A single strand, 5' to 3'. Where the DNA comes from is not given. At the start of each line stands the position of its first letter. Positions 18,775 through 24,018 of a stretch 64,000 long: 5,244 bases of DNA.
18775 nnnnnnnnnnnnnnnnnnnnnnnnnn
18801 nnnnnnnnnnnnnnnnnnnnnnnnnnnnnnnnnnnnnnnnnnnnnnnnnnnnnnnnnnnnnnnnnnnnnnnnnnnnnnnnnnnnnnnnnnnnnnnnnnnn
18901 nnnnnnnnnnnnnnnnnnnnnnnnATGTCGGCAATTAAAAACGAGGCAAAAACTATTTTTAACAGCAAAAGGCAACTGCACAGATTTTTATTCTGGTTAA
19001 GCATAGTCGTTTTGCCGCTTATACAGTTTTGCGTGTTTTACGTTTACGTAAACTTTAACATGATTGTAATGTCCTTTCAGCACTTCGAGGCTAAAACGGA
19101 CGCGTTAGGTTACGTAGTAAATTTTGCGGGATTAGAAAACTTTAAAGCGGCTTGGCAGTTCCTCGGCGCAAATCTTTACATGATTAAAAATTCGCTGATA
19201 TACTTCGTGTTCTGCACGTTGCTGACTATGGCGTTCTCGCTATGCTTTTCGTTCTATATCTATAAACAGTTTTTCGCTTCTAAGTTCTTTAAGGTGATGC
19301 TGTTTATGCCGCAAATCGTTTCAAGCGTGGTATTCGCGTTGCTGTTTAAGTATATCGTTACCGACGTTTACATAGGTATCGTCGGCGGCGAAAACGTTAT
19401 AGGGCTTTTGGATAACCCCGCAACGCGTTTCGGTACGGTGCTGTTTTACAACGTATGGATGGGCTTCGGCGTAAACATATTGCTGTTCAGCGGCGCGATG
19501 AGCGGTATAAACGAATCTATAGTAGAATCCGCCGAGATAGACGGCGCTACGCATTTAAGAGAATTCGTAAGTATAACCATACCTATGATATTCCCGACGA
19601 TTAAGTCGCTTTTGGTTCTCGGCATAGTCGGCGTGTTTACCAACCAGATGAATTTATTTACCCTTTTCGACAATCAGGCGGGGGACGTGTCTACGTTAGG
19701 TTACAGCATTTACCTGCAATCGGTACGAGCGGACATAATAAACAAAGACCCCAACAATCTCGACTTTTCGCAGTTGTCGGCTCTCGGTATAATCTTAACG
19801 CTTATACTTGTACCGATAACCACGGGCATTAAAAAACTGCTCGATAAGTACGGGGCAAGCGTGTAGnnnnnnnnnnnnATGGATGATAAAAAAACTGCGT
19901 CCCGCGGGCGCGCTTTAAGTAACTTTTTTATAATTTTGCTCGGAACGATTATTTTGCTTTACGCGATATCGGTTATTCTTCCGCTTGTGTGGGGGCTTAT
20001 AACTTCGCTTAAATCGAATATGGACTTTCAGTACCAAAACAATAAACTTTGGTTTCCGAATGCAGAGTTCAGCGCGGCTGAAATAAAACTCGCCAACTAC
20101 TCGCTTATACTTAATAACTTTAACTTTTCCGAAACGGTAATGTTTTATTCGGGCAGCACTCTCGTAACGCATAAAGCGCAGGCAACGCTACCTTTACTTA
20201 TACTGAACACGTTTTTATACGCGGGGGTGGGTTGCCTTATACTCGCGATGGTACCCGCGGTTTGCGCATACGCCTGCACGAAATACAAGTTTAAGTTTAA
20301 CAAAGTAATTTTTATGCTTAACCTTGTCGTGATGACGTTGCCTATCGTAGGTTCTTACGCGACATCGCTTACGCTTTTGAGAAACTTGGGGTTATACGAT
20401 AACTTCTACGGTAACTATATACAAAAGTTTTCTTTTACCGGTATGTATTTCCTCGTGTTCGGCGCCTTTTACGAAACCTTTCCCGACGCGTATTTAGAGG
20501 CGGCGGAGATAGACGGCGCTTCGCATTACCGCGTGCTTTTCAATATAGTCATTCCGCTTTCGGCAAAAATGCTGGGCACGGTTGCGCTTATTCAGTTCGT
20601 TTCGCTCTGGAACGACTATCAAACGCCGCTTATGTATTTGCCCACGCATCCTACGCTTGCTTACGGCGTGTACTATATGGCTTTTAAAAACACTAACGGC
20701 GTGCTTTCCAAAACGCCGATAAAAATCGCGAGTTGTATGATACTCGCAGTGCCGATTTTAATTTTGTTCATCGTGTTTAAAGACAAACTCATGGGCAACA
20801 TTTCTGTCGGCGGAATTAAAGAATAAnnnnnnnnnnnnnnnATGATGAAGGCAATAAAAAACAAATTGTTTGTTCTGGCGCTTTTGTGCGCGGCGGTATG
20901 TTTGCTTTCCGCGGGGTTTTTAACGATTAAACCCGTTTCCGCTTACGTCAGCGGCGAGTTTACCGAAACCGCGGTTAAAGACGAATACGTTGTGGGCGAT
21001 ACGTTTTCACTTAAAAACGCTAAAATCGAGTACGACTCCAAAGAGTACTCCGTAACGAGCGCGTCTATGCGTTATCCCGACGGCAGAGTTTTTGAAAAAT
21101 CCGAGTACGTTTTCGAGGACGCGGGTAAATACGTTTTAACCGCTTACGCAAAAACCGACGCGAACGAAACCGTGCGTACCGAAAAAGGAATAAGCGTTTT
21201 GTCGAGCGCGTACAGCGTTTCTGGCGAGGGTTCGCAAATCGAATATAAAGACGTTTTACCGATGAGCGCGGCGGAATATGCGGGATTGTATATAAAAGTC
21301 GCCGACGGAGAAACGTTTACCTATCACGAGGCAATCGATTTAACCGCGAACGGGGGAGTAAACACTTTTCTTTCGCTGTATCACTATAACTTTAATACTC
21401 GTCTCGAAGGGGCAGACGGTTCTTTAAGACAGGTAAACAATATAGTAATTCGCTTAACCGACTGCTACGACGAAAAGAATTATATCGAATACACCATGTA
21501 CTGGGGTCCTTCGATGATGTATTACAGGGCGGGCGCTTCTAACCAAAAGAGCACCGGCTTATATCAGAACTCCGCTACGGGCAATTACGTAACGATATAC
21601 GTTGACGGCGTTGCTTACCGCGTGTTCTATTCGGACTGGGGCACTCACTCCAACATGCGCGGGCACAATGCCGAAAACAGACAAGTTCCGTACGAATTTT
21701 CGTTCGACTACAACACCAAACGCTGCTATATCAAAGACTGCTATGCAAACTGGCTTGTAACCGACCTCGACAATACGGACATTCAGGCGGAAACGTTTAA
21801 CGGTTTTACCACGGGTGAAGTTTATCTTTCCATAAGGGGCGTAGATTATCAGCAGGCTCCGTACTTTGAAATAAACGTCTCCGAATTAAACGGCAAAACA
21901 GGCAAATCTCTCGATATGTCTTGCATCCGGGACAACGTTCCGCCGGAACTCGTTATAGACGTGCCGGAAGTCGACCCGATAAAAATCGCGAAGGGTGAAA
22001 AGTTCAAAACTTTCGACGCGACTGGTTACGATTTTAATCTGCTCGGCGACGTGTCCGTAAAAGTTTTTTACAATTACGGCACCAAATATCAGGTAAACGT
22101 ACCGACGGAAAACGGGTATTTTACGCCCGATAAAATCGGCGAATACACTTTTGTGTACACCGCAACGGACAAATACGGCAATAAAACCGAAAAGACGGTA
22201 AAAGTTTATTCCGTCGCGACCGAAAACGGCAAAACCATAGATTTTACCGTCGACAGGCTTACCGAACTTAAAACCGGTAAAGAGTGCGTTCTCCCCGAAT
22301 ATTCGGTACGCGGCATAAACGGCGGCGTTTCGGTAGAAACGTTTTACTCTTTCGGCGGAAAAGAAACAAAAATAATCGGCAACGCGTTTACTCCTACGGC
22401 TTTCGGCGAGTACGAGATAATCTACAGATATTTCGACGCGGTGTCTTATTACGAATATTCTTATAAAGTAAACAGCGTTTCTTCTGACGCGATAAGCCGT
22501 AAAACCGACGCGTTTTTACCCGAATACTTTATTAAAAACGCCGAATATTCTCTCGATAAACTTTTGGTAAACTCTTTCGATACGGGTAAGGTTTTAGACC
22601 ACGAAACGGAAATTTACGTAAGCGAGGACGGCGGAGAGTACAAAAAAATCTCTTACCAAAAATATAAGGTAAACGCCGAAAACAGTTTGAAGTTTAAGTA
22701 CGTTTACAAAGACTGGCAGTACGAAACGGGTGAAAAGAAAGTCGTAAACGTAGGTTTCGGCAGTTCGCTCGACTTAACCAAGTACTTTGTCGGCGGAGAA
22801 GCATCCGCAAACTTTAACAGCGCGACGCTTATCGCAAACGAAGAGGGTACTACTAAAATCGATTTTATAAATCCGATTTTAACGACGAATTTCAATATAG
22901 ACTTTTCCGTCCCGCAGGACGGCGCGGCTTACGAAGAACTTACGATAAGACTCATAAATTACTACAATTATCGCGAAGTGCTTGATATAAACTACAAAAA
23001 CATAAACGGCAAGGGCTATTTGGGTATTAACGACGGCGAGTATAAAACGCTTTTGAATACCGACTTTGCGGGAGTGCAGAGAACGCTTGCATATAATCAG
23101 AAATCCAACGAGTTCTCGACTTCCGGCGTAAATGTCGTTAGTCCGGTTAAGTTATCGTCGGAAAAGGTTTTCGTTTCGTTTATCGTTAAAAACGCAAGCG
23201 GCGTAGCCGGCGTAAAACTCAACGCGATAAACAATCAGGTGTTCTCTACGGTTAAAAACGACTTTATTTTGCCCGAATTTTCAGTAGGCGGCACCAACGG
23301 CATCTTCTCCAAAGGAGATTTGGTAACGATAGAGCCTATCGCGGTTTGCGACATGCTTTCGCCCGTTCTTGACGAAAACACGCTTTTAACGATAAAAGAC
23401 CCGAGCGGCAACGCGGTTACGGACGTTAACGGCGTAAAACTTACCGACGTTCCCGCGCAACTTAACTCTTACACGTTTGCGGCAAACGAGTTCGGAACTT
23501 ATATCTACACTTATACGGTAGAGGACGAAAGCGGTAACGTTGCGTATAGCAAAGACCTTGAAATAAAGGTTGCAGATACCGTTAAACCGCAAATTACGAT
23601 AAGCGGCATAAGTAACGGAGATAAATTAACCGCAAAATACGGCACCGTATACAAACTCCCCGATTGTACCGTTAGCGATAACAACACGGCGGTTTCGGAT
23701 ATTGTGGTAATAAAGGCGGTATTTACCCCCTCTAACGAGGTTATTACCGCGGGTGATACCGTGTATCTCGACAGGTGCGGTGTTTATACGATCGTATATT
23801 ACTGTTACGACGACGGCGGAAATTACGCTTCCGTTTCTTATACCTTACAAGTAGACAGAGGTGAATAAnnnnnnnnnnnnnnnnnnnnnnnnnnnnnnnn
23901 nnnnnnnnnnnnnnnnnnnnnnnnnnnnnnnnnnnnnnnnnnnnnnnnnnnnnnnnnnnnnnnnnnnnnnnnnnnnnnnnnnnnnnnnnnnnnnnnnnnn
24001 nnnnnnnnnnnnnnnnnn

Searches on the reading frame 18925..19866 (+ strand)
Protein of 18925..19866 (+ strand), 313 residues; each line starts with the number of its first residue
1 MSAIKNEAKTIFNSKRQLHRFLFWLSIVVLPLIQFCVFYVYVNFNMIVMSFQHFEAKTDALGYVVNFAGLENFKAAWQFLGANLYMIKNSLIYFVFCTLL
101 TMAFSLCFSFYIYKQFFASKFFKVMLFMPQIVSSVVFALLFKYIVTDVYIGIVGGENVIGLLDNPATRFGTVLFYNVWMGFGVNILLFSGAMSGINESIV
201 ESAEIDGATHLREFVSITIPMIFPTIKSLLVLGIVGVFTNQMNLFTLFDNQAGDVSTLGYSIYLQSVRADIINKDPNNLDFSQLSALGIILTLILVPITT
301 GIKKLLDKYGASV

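Call 6: search_protein_families(library=pfam, proteins=[window:18925-19866:+])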
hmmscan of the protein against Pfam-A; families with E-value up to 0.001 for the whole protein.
window:18925-19866:+ (313 aa): 1 family
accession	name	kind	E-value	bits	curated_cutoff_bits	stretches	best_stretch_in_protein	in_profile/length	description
PF00528.27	BPD_transp_1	-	1.2e-11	45.1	26.4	1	113-307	11-179/184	Binding-protein-dependent transport system inner membrane component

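Call 11: find_encoding_contigs(protein=window:18925-19866:+, flank=10000, max_places=10)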
Protein window:18925-19866:+ (313 aa): 21 contigs read that carry it; 10 places shown.
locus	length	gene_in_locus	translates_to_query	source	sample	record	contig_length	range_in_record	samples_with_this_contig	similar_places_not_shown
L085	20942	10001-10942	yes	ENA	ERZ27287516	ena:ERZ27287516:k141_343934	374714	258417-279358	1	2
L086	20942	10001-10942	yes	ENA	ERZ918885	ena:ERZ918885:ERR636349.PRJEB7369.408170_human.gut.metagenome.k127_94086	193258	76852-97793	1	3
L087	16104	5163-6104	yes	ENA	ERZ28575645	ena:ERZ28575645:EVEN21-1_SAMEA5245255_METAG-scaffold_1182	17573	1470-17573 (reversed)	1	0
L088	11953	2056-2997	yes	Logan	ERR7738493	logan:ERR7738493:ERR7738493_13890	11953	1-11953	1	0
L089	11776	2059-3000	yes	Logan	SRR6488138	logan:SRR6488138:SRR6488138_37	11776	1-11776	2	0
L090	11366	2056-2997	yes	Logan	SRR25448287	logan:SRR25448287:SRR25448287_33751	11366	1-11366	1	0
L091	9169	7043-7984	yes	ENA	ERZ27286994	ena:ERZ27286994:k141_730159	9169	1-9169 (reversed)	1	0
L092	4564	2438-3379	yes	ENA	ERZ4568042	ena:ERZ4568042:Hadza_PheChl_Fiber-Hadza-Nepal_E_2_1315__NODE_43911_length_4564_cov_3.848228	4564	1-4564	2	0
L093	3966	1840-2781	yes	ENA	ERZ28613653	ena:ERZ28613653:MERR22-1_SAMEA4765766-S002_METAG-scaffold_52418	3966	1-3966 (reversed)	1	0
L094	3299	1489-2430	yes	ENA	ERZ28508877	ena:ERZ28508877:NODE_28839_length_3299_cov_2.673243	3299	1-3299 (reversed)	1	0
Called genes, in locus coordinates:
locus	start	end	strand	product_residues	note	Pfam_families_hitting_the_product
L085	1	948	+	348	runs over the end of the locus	PF01073:3Beta_HSD, PF01370:Epimerase, PF02719:Polysacc_synt_2, PF04321:RmlD_sub_bind (weak), PF07993:NAD_binding_4, PF16363:GDP_Man_Dehyd, PF13460:NAD_binding_10, PF08485:Polysacc_syn_2C, +1 more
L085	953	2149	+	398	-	PF01370:Epimerase, PF14667:Polysacc_synt_C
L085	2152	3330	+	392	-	PF02350:Epimerase_2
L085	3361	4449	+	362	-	PF13472:Lipase_GDSL_2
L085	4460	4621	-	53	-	-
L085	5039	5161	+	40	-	-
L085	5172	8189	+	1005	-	-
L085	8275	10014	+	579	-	-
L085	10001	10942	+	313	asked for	PF00528:BPD_transp_1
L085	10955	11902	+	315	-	PF00528:BPD_transp_1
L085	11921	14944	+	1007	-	-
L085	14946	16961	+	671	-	PF16126:DUF4838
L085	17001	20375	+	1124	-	PF02368:Big_2 (weak), PF22359:Big-like (weak), PF21461:HL_N-beta (weak)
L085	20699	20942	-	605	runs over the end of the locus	PF01935:DUF87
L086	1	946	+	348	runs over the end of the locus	PF01073:3Beta_HSD, PF01370:Epimerase, PF02719:Polysacc_synt_2, PF04321:RmlD_sub_bind (weak), PF07993:NAD_binding_4, PF16363:GDP_Man_Dehyd, PF13460:NAD_binding_10, PF08485:Polysacc_syn_2C, +1 more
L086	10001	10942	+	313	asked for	PF00528:BPD_transp_1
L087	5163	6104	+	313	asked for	PF00528:BPD_transp_1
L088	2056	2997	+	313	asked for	PF00528:BPD_transp_1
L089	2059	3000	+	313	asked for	PF00528:BPD_transp_1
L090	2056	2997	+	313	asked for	PF00528:BPD_transp_1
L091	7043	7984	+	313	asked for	PF00528:BPD_transp_1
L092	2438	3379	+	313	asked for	PF00528:BPD_transp_1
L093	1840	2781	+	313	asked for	PF00528:BPD_transp_1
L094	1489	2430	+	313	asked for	PF00528:BPD_transp_1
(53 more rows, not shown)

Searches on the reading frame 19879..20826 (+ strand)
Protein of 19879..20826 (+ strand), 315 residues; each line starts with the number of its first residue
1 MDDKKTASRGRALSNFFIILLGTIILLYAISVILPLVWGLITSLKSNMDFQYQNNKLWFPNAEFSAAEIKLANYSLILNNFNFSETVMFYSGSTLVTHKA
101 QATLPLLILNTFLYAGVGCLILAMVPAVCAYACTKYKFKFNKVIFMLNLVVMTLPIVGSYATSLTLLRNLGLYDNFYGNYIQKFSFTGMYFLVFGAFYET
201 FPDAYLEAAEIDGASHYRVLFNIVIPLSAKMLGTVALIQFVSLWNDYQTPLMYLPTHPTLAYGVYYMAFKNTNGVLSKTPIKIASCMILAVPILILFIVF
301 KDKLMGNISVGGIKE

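Call 6: search_protein_families(library=pfam, proteins=[window:19879-20826:+])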
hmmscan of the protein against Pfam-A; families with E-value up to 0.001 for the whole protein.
window:19879-20826:+ (315 aa): 1 family
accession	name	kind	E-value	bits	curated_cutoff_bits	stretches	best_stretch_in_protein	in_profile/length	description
PF00528.27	BPD_transp_1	-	4.5e-10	40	26.4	1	130-299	9-169/184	Binding-protein-dependent transport system inner membrane component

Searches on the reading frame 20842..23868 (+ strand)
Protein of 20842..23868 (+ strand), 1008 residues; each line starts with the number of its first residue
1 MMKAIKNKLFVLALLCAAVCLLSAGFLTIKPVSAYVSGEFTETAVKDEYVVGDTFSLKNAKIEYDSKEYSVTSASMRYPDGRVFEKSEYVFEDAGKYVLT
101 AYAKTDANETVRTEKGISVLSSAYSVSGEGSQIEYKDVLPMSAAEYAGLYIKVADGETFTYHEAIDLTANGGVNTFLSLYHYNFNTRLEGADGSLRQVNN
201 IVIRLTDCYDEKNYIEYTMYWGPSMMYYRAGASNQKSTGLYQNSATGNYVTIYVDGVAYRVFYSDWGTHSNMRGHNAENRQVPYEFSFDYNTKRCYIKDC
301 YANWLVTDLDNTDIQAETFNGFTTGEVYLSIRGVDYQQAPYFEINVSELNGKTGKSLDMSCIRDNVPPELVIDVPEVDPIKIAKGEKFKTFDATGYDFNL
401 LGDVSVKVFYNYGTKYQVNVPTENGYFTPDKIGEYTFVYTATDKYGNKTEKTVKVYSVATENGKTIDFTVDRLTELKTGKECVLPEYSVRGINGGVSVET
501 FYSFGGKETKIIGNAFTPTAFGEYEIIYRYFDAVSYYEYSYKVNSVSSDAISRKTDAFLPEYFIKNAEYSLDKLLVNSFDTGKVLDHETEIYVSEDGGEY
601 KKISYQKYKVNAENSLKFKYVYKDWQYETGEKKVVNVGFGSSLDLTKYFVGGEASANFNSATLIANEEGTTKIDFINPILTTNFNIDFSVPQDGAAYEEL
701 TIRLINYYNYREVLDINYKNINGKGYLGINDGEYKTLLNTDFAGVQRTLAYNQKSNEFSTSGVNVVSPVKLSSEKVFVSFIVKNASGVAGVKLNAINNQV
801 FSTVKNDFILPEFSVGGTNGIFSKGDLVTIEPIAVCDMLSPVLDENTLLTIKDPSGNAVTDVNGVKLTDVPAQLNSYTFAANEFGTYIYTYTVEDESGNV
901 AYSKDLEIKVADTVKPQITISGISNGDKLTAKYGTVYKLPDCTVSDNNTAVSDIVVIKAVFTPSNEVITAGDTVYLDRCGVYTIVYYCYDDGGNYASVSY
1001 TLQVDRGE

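Call 6: search_protein_families(library=pfam, proteins=[window:20842-23868:+])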
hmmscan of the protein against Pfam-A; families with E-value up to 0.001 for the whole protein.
window:20842-23868:+ (1008 aa): 1 family
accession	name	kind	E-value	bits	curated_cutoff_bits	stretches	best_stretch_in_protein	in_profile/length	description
PF17963.7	Big_9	-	0.0002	22.6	23.6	0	832-901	4-82/89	Bacterial Ig domain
